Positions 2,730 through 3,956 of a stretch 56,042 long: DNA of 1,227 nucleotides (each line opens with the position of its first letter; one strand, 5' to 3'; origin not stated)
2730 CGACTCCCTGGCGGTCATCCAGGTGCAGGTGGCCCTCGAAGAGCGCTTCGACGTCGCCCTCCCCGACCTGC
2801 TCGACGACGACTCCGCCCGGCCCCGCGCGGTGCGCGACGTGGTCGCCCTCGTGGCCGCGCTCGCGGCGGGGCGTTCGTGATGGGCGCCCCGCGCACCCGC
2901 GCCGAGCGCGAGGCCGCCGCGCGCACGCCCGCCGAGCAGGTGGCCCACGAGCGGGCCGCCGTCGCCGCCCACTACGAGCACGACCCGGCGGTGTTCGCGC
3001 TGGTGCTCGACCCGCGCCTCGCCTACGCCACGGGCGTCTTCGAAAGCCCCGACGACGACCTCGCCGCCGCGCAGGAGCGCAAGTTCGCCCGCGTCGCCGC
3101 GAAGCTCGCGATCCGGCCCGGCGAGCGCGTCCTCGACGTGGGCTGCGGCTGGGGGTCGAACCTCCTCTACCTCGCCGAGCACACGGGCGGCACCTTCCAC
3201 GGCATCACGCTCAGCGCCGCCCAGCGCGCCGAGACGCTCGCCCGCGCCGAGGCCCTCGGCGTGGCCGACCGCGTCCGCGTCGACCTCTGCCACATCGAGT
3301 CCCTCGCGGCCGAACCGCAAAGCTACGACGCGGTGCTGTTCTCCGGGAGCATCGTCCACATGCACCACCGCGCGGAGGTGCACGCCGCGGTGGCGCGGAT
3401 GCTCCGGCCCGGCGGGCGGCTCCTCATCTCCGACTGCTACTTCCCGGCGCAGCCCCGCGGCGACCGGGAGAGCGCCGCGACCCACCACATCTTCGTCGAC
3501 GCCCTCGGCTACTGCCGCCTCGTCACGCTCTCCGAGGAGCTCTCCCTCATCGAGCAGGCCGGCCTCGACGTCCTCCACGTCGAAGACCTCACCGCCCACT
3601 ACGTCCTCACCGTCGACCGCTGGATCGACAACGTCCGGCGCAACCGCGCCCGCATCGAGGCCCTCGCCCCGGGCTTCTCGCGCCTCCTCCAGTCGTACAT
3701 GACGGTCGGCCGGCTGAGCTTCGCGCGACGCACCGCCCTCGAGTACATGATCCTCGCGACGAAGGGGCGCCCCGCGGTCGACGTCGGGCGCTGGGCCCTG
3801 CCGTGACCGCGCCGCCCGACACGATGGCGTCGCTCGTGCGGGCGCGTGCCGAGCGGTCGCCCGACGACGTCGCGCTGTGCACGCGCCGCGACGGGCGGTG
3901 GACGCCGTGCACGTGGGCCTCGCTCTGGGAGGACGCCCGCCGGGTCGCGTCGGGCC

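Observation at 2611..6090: Translationally coupled ACP / CFA-synthase-like methyltransferase / fatty-acyl-AMP-ligase / alpha/beta-hydrolase cassette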

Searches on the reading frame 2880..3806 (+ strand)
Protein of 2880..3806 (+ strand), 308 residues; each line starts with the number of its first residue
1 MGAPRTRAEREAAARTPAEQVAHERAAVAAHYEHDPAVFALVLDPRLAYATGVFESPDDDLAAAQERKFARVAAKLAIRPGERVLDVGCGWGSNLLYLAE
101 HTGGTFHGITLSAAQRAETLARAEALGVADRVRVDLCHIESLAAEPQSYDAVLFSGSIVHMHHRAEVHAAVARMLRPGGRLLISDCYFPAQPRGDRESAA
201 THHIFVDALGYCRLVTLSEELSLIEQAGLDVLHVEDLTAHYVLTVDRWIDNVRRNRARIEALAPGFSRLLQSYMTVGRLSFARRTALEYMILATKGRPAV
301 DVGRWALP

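Call 4: search_protein_families(library=pfam, proteins=[window:2880-3803:+], max_evalue=0.01)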
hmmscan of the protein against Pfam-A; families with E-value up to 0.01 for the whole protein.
window:2880-3803:+ (308 aa): 11 families
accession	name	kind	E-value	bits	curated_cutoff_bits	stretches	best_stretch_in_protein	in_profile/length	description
PF02353.26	CMAS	-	2.8e-40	138.8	27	1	23-284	5-266/273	Mycolic acid cyclopropane synthetase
PF13649.12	Methyltransf_25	-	1.9e-16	60.9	27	1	84-179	1-97/97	Methyltransferase domain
PF08242.18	Methyltransf_12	-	1.1e-14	55.4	30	1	85-181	1-98/98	Methyltransferase domain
PF08241.18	Methyltransf_11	-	1.5e-14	54.9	21.2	1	85-183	1-95/95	Methyltransferase domain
PF13847.12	Methyltransf_31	-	1.2e-13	51.4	27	1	79-190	2-120/145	Methyltransferase domain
PF13489.12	Methyltransf_23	-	2.6e-13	50.5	27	1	67-234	7-164/164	Methyltransferase domain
PF07021.18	MetW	-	1.1e-07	32.1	21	1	77-184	10-108/193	Methionine biosynthesis protein MetW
PF08003.17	Methyltransf_9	-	4e-05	23.2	23.8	1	66-184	101-218/315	Protein of unknown function (DUF1698)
PF01209.24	Ubie_methyltran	-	8.8e-05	22.4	20.1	1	73-183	40-151/233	ubiE/COQ5 methyltransferase family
PF20922.3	Anamorsin_N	-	0.00054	20.1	27.1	1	127-187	29-91/163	Anamorsin, N-terminal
PF01728.25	FtsJ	-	0.0095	16.3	24.1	0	69-122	9-63/181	FtsJ-like methyltransferase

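Call 5: search_protein_families(library=ncbifam, proteins=[window:2880-3803:+], max_evalue=0.01)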
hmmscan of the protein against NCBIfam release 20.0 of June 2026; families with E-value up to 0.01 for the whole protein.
window:2880-3803:+ (308 aa): 43 families (the best 25 are shown)
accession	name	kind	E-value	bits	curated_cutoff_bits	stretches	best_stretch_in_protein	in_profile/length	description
NF053839.1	CPFASynBruc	equivalog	1.3e-43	149.5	600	1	18-303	112-392/410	cyclopropane fatty acid synthase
NF040703.1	cyclopro_CfaB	exception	6e-36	124.1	650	1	13-297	92-378/393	C17 cyclopropane fatty acid synthase CfaB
NF008686.0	PRK11705.1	equivalog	8.7e-29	100.7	400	1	20-297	107-375/383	cyclopropane fatty acyl phospholipid synthase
NF045667.1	MTase_DVU1556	equivalog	1.9e-21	76.5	155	1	71-242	13-173/213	DVU_1556 family methyltransferase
NF040660.1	mycolic_MTase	equivalog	4.8e-21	75.6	390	1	26-261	6-248/283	cyclopropane mycolic acid synthase family methyltransferase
NF043040.1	corrin_prot_MT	hypoth_equivalog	5.8e-15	55.3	180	1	71-222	33-185/216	corrinoid protein-associated methyltransferase CpaM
NF047649.1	MTase_UXPK_star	exception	1.1e-12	47.6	460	1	77-191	74-189/283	methyltransferase/UXPK-star double selenoprotein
NF041675.1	sarc_dimgly_tmase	equivalog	2.7e-12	47.2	550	1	51-188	36-174/278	sarcosine/dimethylglycine N-methyltransferase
NF041536.1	ArsM_DUF2284_UU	exception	9e-12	44.1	575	1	78-191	74-188/459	arsenite methyltransferase/DUF2284 domain selenoprotein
NF041943.1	GPPMT_Stmyces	equivalog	9.9e-12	45.3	400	1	77-240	74-232/272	geranyl diphosphate 2-C-methyltransferase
NF041537.1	ArsM_AhpD_UU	exception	2.5e-11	43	510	1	77-187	73-184/345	arsenite methyltransferase/AhpD domain selenoprotein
NF008823.0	PRK11873.1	subfamily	4.1e-10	39.6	263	1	77-187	74-185/272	arsenite methyltransferase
TIGR00452.1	TIGR00452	equivalog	1.9e-08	33.5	275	1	66-183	103-219/316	tRNA 5-methoxyuridine(34)/uridine 5-oxyacetic acid(34) synthase CmoB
TIGR01983.1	UbiG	equivalog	2.4e-08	33.6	102.95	1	77-184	49-152/228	bifunctional 2-polyprenyl-6-hydroxyphenol methylase/3-demethylubiquinol 3-O-methyltransferase UbiG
NF040539.1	AST_met_ArsM_2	exception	9.7e-08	32.2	240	1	81-239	57-215/262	putative arsinothricin biosynthesis methyltransferase ArsM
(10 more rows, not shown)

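Call 7: find_encoding_contigs(protein=window:2880-3806:+, flank=10000, max_places=6)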
Protein window:2880-3806:+ (308 aa): 2 contigs read that carry it; 2 places shown.
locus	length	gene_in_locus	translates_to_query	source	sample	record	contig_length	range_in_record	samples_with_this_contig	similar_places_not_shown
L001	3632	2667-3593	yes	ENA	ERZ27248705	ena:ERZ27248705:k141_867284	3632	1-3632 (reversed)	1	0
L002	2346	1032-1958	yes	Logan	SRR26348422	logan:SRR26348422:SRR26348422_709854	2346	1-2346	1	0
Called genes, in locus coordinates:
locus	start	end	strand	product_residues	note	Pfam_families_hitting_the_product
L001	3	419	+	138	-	?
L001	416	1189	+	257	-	-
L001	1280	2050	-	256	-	-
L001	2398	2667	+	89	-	PF00550:PP-binding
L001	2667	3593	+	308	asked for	PF02353:CMAS, PF07021:MetW, PF13489:Methyltransf_23, PF08241:Methyltransf_11, PF08242:Methyltransf_12, PF13649:Methyltransf_25, PF13847:Methyltransf_31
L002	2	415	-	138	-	?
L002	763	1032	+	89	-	PF00550:PP-binding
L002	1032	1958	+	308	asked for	PF02353:CMAS, PF07021:MetW, PF13489:Methyltransf_23, PF08241:Methyltransf_11, PF08242:Methyltransf_12, PF13649:Methyltransf_25, PF13847:Methyltransf_31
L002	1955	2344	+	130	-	?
